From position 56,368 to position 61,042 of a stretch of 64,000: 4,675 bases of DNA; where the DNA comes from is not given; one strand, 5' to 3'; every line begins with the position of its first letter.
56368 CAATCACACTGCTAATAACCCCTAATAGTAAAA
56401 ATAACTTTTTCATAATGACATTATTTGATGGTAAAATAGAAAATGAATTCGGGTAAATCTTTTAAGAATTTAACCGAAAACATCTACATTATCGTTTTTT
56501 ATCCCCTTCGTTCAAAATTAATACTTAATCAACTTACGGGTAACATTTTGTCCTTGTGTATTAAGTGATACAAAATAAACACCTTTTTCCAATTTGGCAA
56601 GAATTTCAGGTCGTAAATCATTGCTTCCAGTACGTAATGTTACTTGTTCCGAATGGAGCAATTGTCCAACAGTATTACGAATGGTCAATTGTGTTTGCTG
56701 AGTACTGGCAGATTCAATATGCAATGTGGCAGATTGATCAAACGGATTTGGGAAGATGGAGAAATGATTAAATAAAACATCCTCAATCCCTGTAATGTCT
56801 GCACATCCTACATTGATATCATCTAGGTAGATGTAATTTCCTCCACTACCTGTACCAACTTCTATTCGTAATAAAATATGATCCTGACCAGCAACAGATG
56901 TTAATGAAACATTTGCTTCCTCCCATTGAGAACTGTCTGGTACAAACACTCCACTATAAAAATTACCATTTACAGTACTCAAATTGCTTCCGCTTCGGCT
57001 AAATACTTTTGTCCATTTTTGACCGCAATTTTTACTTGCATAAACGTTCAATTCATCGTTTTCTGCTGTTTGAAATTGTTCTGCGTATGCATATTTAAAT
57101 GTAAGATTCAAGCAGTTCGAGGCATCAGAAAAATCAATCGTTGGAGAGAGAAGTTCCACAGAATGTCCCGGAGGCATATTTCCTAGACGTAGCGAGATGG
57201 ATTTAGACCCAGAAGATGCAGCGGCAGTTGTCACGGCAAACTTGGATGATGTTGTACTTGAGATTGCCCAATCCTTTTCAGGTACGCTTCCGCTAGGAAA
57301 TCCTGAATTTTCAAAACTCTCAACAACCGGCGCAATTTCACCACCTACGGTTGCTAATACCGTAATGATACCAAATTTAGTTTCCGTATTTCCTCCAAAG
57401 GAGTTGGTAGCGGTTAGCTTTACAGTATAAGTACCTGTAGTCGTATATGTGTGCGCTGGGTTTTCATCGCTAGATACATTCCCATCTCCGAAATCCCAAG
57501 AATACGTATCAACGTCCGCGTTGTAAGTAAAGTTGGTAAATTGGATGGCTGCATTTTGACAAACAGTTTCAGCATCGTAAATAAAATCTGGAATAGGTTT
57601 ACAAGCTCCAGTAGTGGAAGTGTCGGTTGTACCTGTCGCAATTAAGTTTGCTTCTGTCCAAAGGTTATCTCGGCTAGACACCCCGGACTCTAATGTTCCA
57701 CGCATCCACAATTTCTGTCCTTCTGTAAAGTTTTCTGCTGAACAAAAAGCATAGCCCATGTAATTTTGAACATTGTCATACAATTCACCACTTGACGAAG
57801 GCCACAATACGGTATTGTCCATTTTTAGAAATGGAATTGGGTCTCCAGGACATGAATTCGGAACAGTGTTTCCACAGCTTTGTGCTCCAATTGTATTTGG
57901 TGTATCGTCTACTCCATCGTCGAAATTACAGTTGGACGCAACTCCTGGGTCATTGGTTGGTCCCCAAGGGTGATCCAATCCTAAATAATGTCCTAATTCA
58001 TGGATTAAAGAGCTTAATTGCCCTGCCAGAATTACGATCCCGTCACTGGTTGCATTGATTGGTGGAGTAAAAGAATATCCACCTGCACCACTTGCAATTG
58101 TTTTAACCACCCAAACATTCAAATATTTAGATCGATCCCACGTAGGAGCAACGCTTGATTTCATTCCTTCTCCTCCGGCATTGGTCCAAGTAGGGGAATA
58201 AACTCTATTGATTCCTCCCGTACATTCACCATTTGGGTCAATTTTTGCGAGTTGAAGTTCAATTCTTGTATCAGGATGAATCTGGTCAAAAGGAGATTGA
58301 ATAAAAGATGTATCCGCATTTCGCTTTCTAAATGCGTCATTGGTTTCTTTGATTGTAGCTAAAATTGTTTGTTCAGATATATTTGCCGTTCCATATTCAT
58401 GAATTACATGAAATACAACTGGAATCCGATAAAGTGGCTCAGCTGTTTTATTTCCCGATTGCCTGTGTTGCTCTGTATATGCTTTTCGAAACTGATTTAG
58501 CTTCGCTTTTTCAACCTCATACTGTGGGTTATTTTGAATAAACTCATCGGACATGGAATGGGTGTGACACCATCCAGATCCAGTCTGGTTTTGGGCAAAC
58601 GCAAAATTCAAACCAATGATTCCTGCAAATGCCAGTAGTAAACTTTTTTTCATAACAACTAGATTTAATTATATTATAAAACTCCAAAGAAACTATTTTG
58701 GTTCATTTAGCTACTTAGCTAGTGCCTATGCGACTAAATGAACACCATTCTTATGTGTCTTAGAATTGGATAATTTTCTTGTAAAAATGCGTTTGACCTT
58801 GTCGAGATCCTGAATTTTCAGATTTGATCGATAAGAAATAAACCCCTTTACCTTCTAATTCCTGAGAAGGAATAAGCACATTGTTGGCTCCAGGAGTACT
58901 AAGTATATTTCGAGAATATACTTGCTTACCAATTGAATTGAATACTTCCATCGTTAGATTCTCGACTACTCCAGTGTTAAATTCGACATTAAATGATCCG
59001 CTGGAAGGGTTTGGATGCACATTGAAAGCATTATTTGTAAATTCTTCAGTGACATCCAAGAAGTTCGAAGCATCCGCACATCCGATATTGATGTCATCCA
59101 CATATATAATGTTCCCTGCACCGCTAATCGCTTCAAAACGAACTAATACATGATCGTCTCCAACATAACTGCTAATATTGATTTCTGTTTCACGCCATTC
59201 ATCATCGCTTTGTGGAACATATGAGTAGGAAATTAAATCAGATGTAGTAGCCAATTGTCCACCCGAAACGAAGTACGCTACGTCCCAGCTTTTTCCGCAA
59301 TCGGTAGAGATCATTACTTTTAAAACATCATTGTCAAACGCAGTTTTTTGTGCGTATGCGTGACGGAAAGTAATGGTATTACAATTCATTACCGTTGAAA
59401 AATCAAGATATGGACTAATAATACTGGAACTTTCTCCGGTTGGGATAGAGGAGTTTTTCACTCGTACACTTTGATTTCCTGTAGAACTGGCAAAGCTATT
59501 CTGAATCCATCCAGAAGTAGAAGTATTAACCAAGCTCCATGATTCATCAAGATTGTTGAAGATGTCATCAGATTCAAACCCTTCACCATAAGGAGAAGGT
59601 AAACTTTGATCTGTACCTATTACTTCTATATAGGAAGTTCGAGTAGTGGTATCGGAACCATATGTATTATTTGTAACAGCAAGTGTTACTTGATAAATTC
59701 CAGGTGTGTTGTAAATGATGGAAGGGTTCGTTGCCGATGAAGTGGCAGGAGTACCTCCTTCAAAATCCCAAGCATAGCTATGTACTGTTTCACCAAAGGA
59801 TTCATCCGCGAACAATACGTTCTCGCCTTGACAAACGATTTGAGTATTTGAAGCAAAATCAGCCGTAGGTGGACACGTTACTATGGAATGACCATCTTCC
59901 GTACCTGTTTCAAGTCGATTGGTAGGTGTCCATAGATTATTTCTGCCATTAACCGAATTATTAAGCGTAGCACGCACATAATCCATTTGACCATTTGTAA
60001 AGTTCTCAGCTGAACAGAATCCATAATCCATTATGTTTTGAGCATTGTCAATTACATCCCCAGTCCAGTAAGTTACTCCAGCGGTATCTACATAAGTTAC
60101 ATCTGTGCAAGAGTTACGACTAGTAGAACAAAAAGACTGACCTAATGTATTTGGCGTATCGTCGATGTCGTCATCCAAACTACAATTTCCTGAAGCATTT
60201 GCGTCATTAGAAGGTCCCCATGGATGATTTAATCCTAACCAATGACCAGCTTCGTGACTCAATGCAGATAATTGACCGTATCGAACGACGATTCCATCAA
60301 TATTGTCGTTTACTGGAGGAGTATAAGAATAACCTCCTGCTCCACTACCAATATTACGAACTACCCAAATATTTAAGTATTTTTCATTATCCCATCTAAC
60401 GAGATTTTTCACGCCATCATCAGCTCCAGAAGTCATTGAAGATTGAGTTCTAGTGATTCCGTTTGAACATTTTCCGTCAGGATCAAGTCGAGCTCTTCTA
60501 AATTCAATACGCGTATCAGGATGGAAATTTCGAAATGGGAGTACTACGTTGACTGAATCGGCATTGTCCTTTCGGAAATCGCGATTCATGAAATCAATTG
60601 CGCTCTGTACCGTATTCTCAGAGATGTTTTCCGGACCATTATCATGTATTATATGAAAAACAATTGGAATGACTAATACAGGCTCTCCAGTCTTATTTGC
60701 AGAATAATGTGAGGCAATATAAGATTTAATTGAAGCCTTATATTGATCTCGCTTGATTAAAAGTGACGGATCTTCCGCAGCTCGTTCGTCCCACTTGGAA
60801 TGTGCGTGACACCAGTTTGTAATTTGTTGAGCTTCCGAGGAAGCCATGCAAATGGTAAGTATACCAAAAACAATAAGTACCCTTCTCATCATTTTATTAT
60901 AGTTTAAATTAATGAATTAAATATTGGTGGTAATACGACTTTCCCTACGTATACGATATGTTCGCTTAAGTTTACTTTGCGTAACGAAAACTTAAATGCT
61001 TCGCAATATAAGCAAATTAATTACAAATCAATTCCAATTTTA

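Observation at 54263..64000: Head-to-tail array of at least five paralogous M43 metalloprotease-PKD-T9SS genes, each apparently monocistronic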

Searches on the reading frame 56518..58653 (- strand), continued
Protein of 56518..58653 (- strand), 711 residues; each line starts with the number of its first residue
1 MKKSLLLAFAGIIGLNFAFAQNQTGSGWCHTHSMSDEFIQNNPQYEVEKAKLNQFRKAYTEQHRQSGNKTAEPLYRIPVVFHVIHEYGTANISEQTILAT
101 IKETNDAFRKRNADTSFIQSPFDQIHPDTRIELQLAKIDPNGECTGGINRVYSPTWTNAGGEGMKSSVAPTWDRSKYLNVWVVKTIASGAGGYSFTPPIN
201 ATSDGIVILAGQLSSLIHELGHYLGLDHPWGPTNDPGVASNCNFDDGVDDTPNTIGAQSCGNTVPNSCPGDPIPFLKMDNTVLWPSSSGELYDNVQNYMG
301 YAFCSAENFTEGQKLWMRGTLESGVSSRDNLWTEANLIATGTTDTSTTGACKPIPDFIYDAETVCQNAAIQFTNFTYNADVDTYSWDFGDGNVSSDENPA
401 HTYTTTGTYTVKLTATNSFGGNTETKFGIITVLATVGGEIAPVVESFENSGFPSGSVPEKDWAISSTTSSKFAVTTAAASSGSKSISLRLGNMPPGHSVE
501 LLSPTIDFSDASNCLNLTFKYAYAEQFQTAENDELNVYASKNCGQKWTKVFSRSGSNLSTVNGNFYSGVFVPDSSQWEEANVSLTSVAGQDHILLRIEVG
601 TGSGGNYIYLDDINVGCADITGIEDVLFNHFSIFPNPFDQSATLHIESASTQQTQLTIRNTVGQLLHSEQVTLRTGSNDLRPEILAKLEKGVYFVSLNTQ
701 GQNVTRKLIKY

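Call 30: search_solved_structures(query=window:56518-58653:-, max_evalue=0.01, show_alignments=2)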
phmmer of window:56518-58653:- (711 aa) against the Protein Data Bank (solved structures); distinct sequences matched with E-value up to 0.01: 20.
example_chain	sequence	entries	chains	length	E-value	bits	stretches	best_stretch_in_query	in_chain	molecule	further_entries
6r7w_A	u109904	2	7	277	1.1e-21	80.3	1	76-336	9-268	Mirolysin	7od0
6r7u_A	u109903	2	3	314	7.3e-21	77.6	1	74-336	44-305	Mirolysin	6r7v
8cd8_A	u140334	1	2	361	1.1e-20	77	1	73-270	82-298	Ulilysin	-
3lum_A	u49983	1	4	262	2.1e-20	76.1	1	74-272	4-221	Ulilysin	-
2cki_A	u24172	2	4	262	2.1e-20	76.1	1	74-270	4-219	ULILYSIN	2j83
3lun_A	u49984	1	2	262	2.1e-20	76.1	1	74-272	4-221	Ulilysin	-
8cdb_A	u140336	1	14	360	6.2e-20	74.6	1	73-272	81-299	Ulilysin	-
9lrk_A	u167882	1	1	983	1.4e-17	66.8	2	375-422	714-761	Collagenase ColH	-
9lqj_A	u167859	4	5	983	1.4e-17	66.8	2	375-422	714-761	Collagenase ColH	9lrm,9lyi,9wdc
1l0q_A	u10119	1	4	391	7.7e-11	44.5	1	367-428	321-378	Surface layer protein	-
4u6t_A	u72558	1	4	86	1e-10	44.1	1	375-422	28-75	ColH protein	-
4u7k_A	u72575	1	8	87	1e-10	44.1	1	375-422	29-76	ColH protein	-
6aem_A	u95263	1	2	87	3.2e-08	35.8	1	369-425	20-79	PKD domain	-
4jgu_A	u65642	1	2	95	3.5e-08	35.7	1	372-425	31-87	ColH protein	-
4l9d_A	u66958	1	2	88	2.7e-06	29.5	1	370-424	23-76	Protease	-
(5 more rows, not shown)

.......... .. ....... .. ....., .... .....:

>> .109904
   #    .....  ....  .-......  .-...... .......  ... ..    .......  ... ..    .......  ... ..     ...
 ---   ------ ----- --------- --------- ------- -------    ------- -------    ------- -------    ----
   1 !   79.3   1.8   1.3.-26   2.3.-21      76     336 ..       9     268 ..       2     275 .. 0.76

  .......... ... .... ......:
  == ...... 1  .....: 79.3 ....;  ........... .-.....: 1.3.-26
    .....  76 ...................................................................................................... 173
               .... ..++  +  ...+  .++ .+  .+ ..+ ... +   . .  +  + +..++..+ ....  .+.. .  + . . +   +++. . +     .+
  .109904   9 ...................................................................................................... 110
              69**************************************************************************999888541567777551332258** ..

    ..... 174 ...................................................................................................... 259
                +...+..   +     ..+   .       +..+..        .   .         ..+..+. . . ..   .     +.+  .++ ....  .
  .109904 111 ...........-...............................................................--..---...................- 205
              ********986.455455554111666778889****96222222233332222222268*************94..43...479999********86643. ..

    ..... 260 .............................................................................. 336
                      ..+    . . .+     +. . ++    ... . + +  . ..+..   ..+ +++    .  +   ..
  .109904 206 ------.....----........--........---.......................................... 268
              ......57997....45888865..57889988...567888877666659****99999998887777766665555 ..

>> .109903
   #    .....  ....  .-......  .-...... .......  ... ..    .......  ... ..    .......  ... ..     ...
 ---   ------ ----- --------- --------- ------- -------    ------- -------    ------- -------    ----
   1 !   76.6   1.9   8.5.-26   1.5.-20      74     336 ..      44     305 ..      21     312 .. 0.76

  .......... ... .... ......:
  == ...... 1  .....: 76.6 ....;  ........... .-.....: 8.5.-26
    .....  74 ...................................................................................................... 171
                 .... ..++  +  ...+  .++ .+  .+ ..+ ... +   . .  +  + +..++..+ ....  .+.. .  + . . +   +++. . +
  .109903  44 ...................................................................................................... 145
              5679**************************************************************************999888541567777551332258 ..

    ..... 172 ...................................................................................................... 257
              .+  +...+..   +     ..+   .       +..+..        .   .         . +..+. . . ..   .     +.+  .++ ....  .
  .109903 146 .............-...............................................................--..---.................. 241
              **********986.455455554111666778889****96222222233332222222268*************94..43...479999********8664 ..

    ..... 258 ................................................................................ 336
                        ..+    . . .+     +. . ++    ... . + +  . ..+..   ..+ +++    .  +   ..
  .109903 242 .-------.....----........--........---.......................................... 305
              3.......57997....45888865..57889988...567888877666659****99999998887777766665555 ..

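Call 49: predict_structure(alignment_id=A3)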
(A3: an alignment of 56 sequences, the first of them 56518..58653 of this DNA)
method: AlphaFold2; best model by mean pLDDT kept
length: 711 residues; sequences in the alignment: 56
mean_pLDDT: 89.2   pTM: 0.75
mean pLDDT of the five models: 89.2, 88.2, 87.9, 86.8, 86.8
residues with pLDDT >= 90: 466; 70-90: 206; 50-70: 23; < 50: 16
segments of 3 or more residues with pLDDT < 50: 18-25, 619-626
pLDDT, mean of each block of 10 residues (from residue 1): 73 59 52 82 92 95 79 93 96 96 96 86 93 96 95 93 87 93 93 91 93 94 94 88 90 87 79 82 90 90 83 96 94 96 84 96 94 97 98 98 95 97 96 87 89 85 90 96 95 91 90 87 84 92 93 93 86 96 90 94 89 78 48 91 90 93 93 92 88 92 89 89
secondary structure, 60 per line:
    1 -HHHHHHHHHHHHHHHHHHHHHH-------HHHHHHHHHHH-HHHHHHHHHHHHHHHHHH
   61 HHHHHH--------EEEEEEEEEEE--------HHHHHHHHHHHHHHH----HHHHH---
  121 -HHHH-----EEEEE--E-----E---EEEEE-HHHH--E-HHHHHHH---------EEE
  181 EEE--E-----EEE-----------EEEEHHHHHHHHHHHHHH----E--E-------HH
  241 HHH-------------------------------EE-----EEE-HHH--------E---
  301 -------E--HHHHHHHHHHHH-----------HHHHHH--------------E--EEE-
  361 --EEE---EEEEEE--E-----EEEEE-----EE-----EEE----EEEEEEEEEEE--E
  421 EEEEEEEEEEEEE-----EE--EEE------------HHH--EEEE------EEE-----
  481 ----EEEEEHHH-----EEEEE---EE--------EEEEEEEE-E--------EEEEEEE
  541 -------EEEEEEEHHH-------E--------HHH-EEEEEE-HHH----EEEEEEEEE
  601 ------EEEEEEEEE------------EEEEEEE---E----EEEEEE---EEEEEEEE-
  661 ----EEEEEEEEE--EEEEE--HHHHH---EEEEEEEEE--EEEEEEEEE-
elements in order (helices of 4 or more, strands of 3 or more residues): H2-23 H31-41 H43-66 E75-85 H94-108 H113-117 H122-125 E131-135 E148-152 H154-157 H162-168 E178-183 E192-194 E206-209 H210-223 H239-243 E282-284 H311-322 H334-339 E357-359 E363-365 E369-374 E383-387 E400-402 E407-417 E420-433 E443-445 E463-466 E473-475 E485-489 E498-502 E516-523 E534-540 E548-554 E578-583 E592-600 E607-615 E628-634 E643-648 E652-659 E665-673 E676-680 H683-687 E691-699 E702-710

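Call 51: fold_search(model_id=the predicted structure, library=pdb)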
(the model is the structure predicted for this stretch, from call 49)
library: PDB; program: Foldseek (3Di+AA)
matches with E <= 10: 1839; with E <= 0.001: 323
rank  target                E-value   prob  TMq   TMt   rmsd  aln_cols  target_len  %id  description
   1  3lum_A                3.0e-16  1.00  0.30  0.77   5.0       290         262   29  Structure of ulilysin mutant M290L (released 2010-03-02)
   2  2j83_A                3.7e-16  1.00  0.29  0.76   4.9       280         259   30  Ulilysin metalloprotease in complex with batimastat. (released 2006-12-19)
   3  6r7v                  3.9e-16  1.00  0.33  0.71   5.7       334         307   26  Tannerella forsythia promirolysin mutant E225A (released 2019-11-13)
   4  6r7w_A                4.6e-16  1.00  0.31  0.78   4.3       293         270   28  Tannerella forsythia mature mirolysin in complex with a cleaved peptide. (released 2019-11-13)
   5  6r7u_B                4.8e-16  1.00  0.33  0.72   5.7       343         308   25  Selenomethionine variant of Tannerella forsythia promirolysin mutant E225A (released 2020-02-05)
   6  3lun_A                5.1e-16  1.00  0.29  0.75   5.0       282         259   30  Structure of ulilysin mutant M290C (released 2010-03-02)
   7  2cki_A                6.7e-16  1.00  0.30  0.76   4.9       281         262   29  Structure of Ulilysin, a member of the pappalysin family of metzincin metalloendopeptidases. (released 2006-05-09)
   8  8cdb_A                2.7e-15  1.00  0.35  0.79   3.6       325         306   26  Proulilysin E229A structure (released 2023-03-22)
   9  7od0_FFF              3.9e-15  1.00  0.30  0.76   5.0       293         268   28  Mirolysin in complex with compound 9 (released 2021-08-04)
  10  7od0_BBB              8.4e-15  1.00  0.30  0.76   5.1       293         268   28  Mirolysin in complex with compound 9 (released 2021-08-04)
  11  7od0_AAA              9.4e-15  1.00  0.30  0.76   5.0       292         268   28  Mirolysin in complex with compound 9 (released 2021-08-04)
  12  2c26                  1.0e-13  1.00  0.17  0.42  18.0       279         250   19  Structural basis for the promiscuous specificity of the carbohydrate- binding modules from the beta-sandwich super famil (released 2005-10-18)
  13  4gwn_A                1.1e-08  1.00  0.18  0.24  34.8       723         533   11  Crystal structure of human mature meprin beta (released 2012-09-19)
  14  3gdb                  1.3e-08  1.00  0.16  0.18  13.6       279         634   10  Crystal structure of Spr0440 glycoside hydrolase domain, Endo-D from Streptococcus pneumoniae R6 (released 2009-03-17)
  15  7auw_A                1.8e-08  1.00  0.17  0.23  34.5       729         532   12  Inhibitory complex of human meprin beta with mouse fetuin-B. (released 2021-04-14)
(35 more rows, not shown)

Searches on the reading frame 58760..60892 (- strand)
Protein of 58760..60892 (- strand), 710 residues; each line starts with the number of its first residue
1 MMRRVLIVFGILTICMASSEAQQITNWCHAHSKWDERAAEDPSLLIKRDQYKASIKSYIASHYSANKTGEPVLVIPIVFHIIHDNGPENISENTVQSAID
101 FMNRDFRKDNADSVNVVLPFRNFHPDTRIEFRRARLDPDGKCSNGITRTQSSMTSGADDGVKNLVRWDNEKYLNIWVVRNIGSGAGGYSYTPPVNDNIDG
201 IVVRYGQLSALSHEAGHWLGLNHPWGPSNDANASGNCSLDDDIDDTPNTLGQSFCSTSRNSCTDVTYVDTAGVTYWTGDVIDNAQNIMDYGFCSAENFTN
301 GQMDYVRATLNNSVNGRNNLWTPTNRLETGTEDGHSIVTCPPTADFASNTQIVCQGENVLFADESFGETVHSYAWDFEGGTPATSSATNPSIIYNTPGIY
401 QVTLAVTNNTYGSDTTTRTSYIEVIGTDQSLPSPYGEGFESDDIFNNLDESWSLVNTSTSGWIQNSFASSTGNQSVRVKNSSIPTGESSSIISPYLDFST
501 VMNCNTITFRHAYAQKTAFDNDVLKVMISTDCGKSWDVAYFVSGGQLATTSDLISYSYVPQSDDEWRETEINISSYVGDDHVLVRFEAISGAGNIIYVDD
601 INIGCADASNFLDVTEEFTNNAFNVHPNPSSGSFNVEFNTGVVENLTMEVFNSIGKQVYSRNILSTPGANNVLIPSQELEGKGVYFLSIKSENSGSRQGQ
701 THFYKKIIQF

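Call 7: search_protein_families(library=pfam, proteins=[window:58760-60892:-], max_evalue=0.01)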
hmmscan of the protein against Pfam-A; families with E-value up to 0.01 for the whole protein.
window:58760-60892:- (710 aa): 5 families
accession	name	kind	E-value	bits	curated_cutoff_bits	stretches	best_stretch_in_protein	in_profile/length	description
PF18911.6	PKD_4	-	3.4e-13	49.9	27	1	341-424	3-85/85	PKD domain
PF00801.26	PKD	-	1.8e-09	37.9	23.5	1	349-418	7-77/80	PKD domain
PF18962.6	Por_Secre_tail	-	1.7e-08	35.1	27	1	625-694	1-67/75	Secretion system C-terminal sorting domain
PF05572.19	Peptidase_M43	-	4e-08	33.8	23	1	165-310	10-151/152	Pregnancy-associated plasma protein-A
PF00629.30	MAM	-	0.0004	20.7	26.4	1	449-603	18-152/158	MAM domain, meprin/A5/mu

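Call 8: search_protein_families(library=ncbifam, proteins=[window:58760-60892:-], max_evalue=0.01)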
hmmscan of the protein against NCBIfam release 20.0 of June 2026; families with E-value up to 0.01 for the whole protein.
window:58760-60892:- (710 aa): 4 families
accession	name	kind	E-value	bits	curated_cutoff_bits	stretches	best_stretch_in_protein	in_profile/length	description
TIGR03952.1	metzin_BF0631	equivalog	8.1e-16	57.9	208.1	2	210-313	235-344/351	zinc-dependent metalloproteinase lipoprotein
TIGR04183.1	Por_Secre_tail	domain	1.4e-07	31.4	23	1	625-694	1-63/72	T9SS type A sorting domain-containing protein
NF038113.1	T9SSA_dep_M36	equivalog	7.1e-07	27.8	885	1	614-694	784-860/869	T9SS-dependent M36 family metallopeptidase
NF033708.1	T9SS_Cterm_ChiA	domain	0.0032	17.3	40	1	649-695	5-47/55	T9SS sorting signal type C domain-containing protein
